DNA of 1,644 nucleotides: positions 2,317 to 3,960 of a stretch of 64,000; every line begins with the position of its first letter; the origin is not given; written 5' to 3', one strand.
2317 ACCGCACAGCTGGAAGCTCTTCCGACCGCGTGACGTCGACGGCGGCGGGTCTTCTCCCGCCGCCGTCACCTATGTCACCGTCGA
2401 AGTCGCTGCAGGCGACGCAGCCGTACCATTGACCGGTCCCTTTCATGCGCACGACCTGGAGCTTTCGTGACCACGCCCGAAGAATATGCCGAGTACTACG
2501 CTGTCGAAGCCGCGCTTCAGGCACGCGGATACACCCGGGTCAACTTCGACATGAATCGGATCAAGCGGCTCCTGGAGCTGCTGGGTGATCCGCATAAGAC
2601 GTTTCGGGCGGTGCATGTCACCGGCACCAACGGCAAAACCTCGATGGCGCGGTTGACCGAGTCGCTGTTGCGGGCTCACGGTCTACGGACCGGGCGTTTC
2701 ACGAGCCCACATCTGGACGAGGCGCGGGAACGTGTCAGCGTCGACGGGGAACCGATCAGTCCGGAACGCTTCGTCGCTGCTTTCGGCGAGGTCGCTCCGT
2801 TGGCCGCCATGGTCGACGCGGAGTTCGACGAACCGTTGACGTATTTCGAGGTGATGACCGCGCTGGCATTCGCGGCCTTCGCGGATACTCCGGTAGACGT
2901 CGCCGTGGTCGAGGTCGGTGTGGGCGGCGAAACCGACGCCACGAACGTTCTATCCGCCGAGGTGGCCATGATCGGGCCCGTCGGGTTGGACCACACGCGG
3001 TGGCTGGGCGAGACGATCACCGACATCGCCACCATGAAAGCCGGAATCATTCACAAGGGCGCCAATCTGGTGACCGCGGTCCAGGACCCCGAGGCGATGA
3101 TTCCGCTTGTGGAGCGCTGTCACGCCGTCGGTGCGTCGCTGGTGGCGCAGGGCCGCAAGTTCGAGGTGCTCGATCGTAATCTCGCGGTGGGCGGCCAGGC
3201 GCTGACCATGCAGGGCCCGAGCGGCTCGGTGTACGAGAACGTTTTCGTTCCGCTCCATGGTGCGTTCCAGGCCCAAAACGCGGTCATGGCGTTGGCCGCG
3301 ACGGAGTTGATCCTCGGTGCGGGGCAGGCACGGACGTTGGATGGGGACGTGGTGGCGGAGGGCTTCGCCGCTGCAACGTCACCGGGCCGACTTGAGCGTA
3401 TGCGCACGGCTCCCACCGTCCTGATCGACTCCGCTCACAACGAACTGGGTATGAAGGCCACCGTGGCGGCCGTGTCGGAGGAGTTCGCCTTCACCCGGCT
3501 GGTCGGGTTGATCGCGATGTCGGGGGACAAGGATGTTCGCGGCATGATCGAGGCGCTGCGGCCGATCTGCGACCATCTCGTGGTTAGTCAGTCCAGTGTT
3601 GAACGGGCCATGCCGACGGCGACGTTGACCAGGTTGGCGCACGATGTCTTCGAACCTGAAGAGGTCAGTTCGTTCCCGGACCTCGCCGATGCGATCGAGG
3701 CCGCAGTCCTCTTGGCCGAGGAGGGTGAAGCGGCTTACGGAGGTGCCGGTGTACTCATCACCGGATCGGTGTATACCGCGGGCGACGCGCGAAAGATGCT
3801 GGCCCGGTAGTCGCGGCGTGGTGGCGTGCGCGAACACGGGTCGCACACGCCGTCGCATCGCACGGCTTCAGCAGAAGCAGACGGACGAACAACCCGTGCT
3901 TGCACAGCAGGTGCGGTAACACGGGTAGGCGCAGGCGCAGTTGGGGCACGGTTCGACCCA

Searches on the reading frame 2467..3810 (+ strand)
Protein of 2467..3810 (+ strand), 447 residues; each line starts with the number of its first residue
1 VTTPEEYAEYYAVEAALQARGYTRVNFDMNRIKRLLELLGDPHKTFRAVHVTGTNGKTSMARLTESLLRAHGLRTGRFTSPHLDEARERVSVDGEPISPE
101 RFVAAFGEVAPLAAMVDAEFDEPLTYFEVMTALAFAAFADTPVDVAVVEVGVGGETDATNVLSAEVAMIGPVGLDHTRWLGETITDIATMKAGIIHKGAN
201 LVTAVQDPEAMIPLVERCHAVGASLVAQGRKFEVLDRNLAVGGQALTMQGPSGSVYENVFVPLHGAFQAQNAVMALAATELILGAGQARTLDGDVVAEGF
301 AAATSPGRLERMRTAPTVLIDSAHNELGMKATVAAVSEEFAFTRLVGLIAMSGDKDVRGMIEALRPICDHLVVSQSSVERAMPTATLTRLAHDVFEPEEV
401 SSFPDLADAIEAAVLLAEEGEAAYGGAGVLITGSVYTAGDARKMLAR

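Call 50: list_cluster_members(proteins=[window:2467-3810:+, window:7519-8475:-, P0002, P0005])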
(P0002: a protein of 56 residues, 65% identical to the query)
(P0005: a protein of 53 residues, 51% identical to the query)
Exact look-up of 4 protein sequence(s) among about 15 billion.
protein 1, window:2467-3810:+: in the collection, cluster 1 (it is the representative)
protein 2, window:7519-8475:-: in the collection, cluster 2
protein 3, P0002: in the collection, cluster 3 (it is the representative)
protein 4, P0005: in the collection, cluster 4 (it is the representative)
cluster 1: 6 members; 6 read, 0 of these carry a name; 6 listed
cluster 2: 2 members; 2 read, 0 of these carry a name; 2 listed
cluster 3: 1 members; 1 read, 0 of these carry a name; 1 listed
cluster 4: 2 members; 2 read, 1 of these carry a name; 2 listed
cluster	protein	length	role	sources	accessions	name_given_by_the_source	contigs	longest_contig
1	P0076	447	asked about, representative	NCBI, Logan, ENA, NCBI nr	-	-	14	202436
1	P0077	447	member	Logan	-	-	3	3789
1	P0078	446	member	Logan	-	-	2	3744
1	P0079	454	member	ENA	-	-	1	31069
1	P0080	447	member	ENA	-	-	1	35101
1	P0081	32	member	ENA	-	-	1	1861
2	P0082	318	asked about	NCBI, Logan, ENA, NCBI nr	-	-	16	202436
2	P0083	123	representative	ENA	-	-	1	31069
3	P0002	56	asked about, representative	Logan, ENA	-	-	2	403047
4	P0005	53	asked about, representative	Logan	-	-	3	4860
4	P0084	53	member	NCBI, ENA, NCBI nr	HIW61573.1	MAG TPA: hypothetical protein H9881_03875 [Candidatus Stackebrandtia excrementipullorum] | hypothetical protein [Candidatus Stackebrandtia excrementipullorum]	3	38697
